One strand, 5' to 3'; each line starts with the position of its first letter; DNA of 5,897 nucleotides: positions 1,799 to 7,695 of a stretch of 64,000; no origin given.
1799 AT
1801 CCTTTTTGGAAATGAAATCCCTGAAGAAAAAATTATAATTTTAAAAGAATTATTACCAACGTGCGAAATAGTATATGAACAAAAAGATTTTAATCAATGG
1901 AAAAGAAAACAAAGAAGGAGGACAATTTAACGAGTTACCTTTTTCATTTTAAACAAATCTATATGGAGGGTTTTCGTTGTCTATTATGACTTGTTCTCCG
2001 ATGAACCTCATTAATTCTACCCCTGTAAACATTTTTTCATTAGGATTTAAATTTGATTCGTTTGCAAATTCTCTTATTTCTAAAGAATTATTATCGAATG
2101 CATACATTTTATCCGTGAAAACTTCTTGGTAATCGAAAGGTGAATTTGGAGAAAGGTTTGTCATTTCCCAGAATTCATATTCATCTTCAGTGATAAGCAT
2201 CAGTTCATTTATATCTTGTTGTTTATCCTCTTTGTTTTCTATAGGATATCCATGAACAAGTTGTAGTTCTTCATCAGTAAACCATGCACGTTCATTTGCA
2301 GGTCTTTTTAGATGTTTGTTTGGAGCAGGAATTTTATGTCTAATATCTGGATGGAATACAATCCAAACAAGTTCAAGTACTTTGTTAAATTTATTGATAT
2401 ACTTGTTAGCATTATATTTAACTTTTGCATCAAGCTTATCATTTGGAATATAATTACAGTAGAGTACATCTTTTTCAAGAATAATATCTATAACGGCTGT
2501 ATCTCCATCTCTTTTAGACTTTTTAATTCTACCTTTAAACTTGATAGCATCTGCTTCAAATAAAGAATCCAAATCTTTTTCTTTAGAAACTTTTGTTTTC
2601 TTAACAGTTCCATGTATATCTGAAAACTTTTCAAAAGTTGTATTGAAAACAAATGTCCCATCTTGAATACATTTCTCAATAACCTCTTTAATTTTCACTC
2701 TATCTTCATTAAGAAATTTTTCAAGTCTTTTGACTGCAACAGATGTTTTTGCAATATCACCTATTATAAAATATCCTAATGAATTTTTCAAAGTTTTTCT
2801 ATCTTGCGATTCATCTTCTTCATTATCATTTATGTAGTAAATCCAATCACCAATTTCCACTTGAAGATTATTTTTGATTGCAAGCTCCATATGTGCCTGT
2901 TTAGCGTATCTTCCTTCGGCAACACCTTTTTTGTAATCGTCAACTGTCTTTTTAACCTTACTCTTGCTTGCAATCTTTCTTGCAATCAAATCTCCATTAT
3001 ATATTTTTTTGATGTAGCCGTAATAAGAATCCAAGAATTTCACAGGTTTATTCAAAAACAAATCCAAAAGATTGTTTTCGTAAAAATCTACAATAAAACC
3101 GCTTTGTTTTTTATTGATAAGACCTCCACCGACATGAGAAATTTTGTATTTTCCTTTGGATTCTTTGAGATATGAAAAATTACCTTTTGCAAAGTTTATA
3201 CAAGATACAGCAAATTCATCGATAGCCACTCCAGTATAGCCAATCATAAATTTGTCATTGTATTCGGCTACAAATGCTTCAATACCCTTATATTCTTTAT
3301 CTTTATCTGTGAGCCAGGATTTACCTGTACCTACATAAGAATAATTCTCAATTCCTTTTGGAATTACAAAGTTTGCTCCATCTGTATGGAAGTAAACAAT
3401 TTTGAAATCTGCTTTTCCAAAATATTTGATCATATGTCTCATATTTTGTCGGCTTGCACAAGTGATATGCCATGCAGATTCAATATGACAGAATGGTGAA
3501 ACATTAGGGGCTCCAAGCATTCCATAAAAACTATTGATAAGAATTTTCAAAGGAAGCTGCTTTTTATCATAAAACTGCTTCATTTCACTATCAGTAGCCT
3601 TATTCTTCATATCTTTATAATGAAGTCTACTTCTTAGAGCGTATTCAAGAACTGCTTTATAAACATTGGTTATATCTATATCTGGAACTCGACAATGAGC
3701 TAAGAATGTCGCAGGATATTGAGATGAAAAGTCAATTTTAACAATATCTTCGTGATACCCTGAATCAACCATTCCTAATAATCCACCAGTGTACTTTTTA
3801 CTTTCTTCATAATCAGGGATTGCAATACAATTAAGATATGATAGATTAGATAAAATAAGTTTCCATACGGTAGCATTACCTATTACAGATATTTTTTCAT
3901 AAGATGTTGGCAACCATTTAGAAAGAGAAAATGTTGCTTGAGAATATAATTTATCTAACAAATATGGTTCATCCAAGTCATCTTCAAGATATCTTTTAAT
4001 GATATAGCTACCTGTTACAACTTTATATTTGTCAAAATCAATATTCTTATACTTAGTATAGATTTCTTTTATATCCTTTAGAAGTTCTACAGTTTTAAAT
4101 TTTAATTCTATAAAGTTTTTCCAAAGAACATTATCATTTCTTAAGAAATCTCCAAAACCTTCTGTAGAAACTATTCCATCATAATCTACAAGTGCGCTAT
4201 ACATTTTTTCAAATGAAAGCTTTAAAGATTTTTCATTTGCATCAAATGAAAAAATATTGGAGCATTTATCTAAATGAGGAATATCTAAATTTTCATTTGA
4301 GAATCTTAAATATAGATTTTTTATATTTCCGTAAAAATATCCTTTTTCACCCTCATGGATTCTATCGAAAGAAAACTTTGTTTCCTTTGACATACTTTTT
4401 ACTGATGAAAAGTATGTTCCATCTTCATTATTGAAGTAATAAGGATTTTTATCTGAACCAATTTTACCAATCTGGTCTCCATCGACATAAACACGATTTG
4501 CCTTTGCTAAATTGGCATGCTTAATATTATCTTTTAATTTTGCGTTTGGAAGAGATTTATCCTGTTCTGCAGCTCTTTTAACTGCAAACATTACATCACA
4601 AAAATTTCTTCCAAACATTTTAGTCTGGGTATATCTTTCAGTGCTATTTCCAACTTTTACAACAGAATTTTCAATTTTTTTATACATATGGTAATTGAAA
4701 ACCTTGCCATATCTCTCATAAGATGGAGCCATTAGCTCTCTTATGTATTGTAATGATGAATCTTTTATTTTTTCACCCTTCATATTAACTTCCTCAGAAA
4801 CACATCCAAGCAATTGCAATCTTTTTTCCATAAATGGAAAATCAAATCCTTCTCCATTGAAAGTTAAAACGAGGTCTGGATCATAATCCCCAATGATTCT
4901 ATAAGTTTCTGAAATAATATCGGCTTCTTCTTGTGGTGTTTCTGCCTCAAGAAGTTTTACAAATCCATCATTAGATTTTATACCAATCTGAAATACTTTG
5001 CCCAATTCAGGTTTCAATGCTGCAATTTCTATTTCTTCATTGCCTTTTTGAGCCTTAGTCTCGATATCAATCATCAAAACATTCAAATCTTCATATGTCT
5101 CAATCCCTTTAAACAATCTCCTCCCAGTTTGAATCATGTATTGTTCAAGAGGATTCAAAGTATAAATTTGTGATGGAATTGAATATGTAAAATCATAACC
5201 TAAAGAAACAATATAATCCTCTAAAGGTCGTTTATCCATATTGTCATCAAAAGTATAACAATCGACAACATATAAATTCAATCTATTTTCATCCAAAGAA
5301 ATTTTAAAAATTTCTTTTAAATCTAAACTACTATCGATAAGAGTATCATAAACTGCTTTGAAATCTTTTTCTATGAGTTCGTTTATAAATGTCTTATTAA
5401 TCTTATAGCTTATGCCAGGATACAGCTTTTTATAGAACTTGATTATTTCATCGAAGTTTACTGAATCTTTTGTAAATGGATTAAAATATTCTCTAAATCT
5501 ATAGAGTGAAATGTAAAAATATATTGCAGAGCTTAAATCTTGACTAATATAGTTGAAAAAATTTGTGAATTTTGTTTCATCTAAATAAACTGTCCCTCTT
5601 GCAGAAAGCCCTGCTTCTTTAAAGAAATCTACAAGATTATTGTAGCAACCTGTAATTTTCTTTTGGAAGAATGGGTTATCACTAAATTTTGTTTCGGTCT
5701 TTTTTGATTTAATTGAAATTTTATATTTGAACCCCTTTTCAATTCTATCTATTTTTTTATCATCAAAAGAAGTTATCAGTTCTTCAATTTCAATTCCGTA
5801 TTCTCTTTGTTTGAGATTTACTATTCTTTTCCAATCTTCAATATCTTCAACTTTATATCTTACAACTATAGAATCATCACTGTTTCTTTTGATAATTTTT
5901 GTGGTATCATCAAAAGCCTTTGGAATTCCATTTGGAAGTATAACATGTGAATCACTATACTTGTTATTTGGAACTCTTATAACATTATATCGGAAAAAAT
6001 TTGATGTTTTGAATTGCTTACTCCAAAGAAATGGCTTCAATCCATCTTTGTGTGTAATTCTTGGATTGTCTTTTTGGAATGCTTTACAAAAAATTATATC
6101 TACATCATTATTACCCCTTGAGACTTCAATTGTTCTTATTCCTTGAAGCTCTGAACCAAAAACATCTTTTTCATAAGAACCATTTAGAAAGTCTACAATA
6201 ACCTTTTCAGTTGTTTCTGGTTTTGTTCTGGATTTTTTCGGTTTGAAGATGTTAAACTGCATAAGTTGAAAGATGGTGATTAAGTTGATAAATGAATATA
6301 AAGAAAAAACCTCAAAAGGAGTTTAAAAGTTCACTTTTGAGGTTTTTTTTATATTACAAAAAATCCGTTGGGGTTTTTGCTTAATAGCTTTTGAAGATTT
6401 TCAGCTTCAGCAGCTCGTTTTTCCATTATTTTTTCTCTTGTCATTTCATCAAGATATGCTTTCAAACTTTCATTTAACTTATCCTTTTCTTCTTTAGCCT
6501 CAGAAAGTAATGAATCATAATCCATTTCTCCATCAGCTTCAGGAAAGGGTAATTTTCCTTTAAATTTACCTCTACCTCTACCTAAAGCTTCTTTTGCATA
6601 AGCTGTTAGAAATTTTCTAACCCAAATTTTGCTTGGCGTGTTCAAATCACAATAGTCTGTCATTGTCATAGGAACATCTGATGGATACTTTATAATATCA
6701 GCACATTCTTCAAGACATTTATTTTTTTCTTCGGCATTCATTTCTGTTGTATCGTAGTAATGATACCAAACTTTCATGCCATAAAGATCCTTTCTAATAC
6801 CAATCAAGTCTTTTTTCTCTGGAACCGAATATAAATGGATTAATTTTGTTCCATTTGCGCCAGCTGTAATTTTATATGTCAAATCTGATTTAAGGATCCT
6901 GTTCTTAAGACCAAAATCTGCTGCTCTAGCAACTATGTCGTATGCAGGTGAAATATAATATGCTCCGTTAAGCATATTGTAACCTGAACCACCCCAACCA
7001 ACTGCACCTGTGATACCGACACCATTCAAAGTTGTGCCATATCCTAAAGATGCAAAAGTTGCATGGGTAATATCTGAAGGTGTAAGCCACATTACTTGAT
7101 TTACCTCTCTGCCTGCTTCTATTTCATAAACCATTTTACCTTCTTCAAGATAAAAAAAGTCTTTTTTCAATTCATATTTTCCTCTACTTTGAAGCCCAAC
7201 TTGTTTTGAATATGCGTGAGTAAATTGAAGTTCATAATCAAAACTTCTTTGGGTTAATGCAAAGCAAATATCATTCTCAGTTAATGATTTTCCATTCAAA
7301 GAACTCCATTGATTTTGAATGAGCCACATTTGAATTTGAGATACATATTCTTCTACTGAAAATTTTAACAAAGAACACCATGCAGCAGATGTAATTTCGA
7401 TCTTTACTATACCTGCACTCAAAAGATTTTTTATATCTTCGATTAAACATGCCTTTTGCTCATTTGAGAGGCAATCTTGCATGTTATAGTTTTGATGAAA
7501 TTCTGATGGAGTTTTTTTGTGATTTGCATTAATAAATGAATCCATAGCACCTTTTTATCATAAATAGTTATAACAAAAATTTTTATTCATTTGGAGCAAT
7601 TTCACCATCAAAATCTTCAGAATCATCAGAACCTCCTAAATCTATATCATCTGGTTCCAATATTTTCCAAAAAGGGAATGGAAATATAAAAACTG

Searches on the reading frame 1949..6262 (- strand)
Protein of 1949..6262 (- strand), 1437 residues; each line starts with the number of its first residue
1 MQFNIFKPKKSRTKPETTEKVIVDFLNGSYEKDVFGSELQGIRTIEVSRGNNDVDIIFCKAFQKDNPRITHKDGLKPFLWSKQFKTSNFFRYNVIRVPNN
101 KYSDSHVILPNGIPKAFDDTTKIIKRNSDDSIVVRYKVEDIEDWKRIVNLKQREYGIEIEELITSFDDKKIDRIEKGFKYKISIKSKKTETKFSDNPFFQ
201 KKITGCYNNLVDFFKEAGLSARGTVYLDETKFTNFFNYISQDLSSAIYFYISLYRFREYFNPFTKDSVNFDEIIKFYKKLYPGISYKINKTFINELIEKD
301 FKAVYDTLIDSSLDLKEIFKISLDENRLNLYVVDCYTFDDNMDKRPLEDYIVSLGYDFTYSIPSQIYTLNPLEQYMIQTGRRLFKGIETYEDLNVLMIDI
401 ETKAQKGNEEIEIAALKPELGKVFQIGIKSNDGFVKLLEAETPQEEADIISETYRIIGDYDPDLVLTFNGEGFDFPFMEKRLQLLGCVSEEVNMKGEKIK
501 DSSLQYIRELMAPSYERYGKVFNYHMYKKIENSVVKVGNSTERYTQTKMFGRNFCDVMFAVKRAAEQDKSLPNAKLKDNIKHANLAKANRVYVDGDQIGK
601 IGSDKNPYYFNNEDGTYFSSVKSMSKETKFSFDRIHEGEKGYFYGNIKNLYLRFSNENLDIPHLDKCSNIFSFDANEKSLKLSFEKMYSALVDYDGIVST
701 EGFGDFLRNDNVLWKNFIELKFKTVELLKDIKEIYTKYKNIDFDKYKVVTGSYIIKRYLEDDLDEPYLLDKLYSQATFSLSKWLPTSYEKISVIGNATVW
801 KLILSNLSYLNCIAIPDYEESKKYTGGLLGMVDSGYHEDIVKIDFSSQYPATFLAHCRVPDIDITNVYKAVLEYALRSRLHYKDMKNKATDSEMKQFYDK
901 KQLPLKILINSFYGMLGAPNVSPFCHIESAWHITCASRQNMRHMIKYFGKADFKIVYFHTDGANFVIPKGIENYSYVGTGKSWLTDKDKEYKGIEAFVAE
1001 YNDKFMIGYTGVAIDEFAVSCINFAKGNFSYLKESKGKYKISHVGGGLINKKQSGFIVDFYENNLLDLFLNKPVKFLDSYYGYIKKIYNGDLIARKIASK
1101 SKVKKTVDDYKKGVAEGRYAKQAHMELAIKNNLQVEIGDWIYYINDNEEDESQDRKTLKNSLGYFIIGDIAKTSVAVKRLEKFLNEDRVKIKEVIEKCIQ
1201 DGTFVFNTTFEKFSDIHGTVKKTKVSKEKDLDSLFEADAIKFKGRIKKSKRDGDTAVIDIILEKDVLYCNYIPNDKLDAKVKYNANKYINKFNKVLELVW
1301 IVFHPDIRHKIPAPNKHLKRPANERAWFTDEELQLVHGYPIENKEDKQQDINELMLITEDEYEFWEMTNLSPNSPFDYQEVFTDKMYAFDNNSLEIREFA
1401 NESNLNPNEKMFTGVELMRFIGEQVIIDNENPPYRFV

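Call 35: search_protein_families(library=pfam, proteins=[window:1949-6262:-], max_evalue=0.001)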
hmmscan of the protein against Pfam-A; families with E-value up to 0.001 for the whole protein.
window:1949-6262:- (1437 aa): 4 families
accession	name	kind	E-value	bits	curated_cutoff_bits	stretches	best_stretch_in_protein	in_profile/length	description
PF00136.26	DNA_pol_B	-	9.9e-13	48.1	23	1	871-948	123-199/453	DNA polymerase family B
PF03104.25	DNA_pol_B_exo1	-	4.2e-11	43.2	23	1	391-564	62-231/242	DNA polymerase family B, exonuclease domain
PF10108.15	DNA_pol_B_exo2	-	1.4e-05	25.3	24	1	430-481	21-71/213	Predicted 3'-5' exonuclease related to the exonuclease domain of PolB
PF13482.12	RNase_H_2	-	1.8e-05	25.2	22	1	411-486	5-82/165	RNase_H superfamily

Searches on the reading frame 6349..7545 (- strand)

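Call 14: search_protein_families(library=phrogs, proteins=[window:6349-7545:-], max_evalue=0.00001)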
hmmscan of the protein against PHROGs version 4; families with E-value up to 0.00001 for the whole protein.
window:6349-7545:- (398 aa): 1 family
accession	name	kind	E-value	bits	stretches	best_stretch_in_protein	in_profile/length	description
phrog_211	-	connector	2.5e-06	27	1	23-368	719-966/976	head-tail adaptor Ad2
